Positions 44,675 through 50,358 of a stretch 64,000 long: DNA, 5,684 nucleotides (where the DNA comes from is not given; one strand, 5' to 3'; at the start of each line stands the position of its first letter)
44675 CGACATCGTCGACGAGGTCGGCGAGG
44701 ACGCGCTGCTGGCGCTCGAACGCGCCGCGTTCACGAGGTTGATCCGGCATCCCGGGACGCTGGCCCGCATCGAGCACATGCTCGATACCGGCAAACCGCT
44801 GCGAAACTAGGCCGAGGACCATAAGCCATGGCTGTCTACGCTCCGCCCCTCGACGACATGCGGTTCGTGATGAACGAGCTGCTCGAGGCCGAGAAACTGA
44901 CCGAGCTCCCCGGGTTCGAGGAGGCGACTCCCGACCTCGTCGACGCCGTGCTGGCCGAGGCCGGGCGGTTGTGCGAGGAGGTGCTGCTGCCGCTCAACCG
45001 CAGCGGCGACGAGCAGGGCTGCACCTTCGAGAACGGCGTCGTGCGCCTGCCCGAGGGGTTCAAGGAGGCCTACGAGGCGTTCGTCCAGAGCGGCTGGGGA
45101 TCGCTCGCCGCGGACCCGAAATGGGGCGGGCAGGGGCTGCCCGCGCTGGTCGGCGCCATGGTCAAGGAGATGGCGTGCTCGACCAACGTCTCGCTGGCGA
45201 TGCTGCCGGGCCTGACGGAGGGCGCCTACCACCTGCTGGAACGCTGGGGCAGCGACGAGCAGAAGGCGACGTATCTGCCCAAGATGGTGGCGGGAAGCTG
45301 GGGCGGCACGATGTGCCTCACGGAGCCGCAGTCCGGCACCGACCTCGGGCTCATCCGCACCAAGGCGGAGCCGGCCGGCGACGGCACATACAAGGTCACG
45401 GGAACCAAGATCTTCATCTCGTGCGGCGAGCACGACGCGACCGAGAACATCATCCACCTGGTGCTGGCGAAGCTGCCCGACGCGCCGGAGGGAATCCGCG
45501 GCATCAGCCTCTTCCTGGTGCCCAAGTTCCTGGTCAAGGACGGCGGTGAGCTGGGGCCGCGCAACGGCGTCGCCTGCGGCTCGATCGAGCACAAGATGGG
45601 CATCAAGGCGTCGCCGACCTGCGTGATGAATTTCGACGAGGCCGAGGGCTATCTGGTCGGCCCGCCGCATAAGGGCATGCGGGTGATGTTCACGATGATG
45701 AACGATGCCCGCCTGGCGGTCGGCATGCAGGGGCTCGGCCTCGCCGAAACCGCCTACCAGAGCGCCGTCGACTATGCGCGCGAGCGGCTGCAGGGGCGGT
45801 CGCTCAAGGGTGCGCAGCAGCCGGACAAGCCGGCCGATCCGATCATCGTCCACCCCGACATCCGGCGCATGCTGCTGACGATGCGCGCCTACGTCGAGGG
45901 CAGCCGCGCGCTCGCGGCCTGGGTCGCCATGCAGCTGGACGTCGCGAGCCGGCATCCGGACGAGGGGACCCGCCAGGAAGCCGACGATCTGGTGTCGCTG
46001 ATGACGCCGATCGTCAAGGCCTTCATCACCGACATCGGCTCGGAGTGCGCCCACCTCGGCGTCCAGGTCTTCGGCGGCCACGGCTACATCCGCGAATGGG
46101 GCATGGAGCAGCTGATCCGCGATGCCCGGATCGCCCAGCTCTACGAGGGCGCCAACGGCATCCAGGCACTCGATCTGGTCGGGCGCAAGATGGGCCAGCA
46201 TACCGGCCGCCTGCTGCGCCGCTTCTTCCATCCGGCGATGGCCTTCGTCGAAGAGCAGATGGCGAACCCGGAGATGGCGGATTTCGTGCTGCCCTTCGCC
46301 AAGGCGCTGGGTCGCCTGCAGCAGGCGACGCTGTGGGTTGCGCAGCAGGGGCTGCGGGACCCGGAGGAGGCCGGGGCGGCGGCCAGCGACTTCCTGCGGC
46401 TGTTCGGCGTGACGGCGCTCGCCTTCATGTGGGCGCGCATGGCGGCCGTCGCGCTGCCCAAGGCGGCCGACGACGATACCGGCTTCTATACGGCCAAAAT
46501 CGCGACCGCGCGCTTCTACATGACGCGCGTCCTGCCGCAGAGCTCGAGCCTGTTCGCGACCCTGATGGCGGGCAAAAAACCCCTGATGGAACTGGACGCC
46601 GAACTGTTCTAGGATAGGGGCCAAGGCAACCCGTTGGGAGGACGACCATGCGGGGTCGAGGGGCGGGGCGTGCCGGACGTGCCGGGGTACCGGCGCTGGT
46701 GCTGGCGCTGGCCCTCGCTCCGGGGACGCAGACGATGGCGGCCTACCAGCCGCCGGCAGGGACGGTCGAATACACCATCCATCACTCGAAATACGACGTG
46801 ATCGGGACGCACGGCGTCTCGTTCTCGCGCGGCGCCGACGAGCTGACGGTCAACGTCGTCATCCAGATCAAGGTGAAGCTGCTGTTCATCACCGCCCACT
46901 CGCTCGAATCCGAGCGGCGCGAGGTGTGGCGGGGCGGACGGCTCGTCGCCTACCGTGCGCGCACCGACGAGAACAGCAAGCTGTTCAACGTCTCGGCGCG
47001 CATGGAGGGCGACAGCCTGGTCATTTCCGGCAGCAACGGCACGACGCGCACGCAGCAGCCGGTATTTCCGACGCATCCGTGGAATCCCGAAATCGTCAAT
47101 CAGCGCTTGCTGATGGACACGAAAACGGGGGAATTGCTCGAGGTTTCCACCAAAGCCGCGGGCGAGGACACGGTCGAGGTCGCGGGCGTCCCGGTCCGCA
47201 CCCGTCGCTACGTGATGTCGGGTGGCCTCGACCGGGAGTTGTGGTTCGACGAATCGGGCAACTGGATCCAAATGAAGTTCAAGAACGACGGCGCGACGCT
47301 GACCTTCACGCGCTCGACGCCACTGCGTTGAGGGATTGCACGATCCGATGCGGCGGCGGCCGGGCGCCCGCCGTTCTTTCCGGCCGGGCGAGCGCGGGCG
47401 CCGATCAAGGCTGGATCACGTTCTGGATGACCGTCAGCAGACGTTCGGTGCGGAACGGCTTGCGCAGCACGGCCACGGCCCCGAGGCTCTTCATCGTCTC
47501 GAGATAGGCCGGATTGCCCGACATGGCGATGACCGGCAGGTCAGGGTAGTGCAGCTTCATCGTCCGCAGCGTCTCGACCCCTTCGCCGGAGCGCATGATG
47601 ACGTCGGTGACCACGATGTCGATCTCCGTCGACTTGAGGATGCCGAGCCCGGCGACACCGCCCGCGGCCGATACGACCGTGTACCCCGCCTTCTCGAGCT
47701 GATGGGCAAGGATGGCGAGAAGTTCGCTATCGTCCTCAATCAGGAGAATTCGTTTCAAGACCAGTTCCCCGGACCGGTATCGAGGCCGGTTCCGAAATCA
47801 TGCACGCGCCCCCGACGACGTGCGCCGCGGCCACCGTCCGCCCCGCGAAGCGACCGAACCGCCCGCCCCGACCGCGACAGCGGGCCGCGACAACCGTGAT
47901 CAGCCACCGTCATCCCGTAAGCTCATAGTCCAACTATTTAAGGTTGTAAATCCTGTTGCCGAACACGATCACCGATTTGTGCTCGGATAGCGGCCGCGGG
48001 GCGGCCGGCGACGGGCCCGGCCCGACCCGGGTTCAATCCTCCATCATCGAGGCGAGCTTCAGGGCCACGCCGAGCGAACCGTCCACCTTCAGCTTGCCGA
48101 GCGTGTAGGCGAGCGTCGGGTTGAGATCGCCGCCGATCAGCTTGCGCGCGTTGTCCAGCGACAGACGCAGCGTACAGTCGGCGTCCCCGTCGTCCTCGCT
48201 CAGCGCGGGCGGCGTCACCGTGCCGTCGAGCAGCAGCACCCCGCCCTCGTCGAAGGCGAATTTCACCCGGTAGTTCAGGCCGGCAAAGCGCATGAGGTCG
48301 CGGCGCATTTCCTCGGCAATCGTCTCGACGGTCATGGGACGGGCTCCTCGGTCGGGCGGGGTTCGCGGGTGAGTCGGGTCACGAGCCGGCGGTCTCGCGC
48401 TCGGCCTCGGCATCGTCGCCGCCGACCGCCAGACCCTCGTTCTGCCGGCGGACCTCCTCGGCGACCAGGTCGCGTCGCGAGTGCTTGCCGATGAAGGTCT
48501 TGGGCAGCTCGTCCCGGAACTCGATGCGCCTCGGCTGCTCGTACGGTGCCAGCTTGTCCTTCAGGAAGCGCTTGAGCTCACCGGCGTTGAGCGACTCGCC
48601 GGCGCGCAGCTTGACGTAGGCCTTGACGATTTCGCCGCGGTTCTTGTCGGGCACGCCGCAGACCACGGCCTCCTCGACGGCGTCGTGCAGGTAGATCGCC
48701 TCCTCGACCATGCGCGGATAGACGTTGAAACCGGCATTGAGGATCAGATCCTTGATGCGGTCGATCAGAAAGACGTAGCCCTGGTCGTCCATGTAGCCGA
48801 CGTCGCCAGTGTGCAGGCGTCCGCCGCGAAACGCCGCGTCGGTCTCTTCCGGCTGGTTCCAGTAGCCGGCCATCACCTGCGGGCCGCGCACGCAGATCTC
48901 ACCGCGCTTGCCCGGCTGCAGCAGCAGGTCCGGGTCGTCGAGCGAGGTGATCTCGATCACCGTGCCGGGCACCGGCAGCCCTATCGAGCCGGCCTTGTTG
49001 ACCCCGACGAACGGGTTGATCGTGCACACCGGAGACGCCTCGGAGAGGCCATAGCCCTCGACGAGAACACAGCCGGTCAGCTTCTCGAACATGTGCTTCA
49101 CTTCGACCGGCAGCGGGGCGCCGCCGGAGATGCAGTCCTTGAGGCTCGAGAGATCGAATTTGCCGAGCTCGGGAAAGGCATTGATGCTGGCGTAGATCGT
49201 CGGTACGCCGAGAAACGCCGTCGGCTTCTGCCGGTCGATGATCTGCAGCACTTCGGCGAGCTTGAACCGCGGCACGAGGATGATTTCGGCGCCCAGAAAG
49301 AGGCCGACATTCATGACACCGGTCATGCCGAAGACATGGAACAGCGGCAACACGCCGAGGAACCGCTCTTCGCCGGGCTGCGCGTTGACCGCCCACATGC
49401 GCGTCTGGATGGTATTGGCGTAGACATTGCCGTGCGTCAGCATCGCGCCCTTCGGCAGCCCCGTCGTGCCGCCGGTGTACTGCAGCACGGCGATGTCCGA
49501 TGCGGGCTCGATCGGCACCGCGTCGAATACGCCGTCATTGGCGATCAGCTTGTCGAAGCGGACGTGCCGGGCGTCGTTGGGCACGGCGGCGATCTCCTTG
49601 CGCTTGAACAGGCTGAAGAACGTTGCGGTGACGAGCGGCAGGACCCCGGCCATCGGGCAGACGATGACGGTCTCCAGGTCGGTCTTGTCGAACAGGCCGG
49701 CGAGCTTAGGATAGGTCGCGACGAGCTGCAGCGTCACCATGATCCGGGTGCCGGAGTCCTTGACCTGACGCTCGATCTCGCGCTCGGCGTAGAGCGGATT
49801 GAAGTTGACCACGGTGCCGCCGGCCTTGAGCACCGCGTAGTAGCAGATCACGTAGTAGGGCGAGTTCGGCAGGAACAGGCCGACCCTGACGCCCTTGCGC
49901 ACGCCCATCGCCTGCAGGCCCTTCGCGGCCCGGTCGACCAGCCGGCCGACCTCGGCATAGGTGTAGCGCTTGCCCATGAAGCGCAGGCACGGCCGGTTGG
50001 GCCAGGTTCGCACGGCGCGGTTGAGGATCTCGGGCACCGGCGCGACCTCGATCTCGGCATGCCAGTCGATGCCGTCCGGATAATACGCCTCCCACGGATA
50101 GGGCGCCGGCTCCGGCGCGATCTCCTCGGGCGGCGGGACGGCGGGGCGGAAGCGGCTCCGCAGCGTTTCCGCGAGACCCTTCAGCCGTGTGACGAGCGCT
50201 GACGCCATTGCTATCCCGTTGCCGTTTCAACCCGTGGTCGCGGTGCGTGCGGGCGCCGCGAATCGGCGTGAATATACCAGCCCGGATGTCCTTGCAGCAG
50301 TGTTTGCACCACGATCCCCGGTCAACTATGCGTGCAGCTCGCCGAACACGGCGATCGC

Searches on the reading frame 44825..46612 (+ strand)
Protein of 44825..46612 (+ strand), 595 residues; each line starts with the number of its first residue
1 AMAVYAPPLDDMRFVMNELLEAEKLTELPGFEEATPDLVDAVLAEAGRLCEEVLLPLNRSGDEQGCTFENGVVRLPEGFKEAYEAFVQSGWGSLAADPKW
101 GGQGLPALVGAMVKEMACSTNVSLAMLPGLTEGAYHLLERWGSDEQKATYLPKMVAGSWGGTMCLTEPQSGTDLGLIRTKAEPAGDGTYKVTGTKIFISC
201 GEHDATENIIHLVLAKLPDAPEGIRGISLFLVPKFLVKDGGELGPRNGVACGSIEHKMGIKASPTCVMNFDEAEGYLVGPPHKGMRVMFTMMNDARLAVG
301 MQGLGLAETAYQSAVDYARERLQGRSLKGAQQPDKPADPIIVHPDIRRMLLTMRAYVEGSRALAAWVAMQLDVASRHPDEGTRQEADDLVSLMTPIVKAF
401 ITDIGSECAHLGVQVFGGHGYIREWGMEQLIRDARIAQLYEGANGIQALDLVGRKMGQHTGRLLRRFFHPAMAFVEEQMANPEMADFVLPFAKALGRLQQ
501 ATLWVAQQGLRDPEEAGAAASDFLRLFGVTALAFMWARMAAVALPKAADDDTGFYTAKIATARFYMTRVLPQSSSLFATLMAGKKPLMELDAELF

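Call 38: search_protein_families(library=pfam, proteins=[window:44825-46612:+], max_evalue=0.00001)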
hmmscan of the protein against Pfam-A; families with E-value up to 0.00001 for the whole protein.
window:44825-46612:+ (595 aa): 6 families
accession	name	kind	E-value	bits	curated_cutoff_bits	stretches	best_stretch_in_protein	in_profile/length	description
PF12806.12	Acyl-CoA_dh_C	-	3.3e-34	118.1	30.3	1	475-591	5-124/124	Acetyl-CoA dehydrogenase C-terminal like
PF00441.29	Acyl-CoA_dh_1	-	1.2e-24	87.6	22.4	1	283-451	2-145/150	Acyl-CoA dehydrogenase, C-terminal domain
PF02770.24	Acyl-CoA_dh_M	-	3.6e-13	49.9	33.3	1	163-272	2-96/97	Acyl-CoA dehydrogenase, middle domain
PF02771.21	Acyl-CoA_dh_N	-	3.3e-11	44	22.9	1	44-157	9-112/113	Acyl-CoA dehydrogenase, N-terminal domain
PF08028.16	Acyl-CoA_dh_2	-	1.3e-08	35.7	22.7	1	298-444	2-133/134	Acyl-CoA dehydrogenase, C-terminal domain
PF22924.1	ACOX_C_alpha1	-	5.9e-08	33.1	27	1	292-446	4-159/169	Acyl-CoA oxidase, C-alpha1 domain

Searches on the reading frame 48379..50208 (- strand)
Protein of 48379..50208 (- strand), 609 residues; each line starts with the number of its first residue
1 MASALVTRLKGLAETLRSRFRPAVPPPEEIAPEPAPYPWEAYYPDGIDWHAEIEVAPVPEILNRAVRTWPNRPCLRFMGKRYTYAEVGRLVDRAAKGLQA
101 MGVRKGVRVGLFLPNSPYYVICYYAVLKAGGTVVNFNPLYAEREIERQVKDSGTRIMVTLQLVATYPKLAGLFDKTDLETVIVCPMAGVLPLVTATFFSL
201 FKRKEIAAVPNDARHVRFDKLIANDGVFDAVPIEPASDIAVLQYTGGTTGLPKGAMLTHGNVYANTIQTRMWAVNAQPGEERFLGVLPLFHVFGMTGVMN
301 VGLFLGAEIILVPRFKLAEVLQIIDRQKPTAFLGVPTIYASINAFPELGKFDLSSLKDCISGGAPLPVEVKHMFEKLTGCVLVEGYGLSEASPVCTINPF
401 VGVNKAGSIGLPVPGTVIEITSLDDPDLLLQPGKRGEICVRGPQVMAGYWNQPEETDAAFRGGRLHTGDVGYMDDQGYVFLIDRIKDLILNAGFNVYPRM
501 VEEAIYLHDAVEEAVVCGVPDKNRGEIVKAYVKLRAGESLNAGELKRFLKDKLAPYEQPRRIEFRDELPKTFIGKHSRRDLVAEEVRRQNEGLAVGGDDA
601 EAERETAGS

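Call 3: search_protein_families(library=pfam, proteins=[window:48379-50208:-], max_evalue=0.01)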
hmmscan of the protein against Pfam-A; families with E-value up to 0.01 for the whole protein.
window:48379-50208:- (609 aa): 2 families
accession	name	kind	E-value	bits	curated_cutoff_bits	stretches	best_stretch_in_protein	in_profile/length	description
PF00501.34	AMP-binding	-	4.8e-94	315.7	29.9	1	63-450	2-384/384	AMP-binding enzyme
PF13193.12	AMP-binding_C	-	2.2e-19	70.6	24.5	1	501-575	2-76/76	AMP-binding enzyme C-terminal domain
